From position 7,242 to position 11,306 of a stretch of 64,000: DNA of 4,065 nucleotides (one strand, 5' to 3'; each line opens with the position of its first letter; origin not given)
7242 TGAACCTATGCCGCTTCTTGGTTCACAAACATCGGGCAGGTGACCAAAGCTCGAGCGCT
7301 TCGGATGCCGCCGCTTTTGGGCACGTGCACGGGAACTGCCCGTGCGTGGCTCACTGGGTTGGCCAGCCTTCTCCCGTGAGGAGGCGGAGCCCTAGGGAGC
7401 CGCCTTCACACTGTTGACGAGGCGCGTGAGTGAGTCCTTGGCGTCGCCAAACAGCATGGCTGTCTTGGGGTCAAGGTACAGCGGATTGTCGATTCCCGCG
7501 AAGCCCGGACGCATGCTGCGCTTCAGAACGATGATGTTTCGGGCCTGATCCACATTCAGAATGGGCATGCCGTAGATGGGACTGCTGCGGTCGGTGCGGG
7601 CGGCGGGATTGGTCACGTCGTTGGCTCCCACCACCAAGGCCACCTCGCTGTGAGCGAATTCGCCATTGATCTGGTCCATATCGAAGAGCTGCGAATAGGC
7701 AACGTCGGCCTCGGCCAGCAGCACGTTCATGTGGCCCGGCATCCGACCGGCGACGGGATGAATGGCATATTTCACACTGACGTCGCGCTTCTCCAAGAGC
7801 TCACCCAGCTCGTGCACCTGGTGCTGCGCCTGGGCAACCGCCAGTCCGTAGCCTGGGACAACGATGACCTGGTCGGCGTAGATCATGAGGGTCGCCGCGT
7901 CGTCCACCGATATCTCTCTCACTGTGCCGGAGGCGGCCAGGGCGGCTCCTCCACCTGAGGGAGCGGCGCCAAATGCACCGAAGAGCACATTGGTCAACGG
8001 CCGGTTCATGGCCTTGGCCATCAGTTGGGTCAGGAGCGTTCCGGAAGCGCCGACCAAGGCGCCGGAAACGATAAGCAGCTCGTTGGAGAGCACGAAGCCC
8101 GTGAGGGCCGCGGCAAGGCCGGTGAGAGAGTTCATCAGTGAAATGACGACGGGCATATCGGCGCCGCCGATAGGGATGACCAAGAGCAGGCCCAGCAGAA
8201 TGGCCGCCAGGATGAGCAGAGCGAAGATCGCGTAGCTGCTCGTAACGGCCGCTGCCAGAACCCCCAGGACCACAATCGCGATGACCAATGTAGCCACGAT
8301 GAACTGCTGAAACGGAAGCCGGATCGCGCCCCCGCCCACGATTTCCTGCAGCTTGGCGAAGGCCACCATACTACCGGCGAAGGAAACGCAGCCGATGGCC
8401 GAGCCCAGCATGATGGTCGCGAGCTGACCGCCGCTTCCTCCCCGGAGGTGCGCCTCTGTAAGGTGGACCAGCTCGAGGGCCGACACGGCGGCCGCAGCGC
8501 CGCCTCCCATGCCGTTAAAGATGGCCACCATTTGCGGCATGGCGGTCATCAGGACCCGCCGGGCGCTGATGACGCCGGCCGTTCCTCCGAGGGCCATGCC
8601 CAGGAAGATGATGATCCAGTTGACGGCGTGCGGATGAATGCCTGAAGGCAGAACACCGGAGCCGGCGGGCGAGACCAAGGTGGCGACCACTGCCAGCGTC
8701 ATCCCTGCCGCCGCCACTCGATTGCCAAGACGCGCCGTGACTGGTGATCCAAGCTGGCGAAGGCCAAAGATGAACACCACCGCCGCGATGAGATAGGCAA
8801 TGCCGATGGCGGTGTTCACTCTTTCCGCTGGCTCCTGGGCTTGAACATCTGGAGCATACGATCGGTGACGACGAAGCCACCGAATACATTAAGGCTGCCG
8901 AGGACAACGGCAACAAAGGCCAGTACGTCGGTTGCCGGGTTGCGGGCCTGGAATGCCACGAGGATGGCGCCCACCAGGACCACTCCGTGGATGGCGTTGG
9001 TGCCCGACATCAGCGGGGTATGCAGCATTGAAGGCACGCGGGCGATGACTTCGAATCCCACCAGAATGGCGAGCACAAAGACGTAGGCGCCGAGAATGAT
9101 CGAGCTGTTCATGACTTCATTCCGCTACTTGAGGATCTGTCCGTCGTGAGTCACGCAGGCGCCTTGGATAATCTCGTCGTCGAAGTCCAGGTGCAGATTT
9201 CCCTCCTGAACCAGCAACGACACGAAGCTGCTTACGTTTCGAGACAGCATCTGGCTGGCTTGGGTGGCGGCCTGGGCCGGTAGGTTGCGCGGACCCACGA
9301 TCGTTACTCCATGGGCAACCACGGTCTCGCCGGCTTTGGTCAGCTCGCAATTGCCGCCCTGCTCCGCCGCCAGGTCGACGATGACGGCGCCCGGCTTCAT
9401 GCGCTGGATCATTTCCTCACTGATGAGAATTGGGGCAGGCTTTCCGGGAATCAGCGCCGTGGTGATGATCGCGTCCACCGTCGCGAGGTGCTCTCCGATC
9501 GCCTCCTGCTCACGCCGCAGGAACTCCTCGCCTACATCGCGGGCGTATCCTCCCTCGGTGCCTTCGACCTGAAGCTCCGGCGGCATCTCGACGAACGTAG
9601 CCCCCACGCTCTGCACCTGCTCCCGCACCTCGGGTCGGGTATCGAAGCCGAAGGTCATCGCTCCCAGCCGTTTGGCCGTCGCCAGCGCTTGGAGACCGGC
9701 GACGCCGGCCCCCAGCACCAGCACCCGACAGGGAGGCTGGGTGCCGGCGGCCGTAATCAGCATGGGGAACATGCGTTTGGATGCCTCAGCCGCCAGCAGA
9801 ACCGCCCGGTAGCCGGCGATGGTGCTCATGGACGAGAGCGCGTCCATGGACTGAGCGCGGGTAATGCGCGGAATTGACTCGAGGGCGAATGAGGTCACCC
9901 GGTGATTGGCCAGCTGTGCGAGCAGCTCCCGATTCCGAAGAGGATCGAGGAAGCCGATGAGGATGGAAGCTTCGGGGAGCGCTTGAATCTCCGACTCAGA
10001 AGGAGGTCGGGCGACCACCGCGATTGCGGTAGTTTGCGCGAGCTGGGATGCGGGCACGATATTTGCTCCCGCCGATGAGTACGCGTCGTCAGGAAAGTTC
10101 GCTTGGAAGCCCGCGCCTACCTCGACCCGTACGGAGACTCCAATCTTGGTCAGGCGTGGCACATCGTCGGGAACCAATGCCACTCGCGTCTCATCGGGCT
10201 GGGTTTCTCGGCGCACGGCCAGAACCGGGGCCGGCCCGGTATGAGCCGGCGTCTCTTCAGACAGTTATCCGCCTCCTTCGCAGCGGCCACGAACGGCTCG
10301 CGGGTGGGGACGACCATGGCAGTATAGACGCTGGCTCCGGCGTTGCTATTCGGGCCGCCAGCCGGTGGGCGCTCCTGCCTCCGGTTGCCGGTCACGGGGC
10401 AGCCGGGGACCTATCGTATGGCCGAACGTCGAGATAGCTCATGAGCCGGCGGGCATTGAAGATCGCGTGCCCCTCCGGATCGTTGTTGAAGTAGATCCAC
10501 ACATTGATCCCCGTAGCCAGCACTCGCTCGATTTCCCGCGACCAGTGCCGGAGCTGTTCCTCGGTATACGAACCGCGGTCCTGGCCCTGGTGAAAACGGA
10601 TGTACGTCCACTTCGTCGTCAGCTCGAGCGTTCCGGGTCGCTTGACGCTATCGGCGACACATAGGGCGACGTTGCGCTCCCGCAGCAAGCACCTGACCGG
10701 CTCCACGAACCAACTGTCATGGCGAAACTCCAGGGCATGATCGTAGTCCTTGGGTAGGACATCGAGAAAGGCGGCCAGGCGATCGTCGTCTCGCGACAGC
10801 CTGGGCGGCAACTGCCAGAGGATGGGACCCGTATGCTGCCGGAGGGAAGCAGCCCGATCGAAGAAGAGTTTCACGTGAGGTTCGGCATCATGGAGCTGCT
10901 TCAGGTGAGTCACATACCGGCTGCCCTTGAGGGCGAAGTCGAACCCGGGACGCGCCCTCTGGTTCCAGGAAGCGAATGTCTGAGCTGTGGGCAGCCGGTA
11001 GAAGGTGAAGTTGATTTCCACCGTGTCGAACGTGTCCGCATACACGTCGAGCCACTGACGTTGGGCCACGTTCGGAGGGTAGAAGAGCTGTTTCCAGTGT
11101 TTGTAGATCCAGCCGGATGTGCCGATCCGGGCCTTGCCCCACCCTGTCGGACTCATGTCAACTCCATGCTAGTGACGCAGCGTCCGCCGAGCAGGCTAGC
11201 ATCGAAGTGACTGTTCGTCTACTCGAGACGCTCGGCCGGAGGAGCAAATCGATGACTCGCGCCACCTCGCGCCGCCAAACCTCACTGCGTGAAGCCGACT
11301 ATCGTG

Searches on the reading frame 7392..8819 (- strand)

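Call 105: search_protein_families(library=pfam, proteins=[window:7392-8819:-], max_evalue=0.000001)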
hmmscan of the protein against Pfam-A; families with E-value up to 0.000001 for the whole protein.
window:7392-8819:- (475 aa): 1 family
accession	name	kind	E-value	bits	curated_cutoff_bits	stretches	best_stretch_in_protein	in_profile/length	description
PF02233.22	PNTB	-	2.3e-176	587.7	31.7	1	7-469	3-455/456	NAD(P) transhydrogenase beta subunit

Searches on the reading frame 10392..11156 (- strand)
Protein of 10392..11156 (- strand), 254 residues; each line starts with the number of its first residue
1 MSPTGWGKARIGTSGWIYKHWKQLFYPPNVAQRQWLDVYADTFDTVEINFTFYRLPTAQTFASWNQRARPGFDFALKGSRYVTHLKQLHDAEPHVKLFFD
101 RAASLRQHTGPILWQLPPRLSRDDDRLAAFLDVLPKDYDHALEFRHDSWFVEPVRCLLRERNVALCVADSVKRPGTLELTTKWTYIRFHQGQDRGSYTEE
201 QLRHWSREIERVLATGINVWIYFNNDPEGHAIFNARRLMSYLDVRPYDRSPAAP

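Call 58: find_encoding_contigs(protein=window:10392-11156:-, flank=10000, max_places=1)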
Protein window:10392-11156:- (254 aa): 3 contigs read that carry it; 1 place shown.
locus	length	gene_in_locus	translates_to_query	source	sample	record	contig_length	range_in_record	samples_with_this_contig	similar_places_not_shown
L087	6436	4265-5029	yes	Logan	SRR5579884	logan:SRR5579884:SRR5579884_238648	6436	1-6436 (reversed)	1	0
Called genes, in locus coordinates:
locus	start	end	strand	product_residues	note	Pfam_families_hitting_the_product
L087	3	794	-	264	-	?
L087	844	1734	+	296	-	PF01261:AP_endonuc_2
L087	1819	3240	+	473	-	PF04185:Phosphoesterase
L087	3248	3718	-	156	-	-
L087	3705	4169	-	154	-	PF01047:MarR, PF12802:MarR_2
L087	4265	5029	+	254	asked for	PF01904:DUF72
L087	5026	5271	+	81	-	-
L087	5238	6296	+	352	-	PF05222:AlaDh_PNT_N, PF01262:AlaDh_PNT_C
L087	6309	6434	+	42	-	?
